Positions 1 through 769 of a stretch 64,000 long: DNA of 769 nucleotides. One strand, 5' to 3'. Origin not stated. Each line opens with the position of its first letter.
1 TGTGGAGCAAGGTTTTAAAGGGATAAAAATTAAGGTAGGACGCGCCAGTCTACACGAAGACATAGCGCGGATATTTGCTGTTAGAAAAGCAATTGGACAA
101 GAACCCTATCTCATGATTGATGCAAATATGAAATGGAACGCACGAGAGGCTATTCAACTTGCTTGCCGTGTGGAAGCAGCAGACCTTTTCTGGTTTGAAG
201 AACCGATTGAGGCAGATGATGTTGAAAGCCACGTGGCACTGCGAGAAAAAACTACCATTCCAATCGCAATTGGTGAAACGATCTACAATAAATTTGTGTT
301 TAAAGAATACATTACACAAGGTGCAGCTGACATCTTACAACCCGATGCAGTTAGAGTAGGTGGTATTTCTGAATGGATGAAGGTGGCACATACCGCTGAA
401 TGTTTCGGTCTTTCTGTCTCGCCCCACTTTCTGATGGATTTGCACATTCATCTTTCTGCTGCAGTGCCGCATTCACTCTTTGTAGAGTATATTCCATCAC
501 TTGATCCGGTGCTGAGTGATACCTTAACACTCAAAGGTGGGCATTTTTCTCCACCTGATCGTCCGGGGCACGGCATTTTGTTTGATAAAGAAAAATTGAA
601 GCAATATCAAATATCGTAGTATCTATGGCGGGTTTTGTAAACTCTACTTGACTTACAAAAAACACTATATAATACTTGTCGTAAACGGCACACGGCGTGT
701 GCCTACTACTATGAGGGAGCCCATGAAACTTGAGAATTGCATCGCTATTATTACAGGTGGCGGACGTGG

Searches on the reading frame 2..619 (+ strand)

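Call 37: search_protein_families(library=pfam, proteins=[window:2-619:+], max_evalue=0.001)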
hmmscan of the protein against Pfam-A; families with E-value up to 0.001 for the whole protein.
window:2-619:+ (205 aa): 1 family
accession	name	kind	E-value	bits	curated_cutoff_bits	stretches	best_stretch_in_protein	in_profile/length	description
PF13378.12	MR_MLE_C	-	7.1e-62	209.4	29.4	1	2-197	12-218/219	Enolase C-terminal domain-like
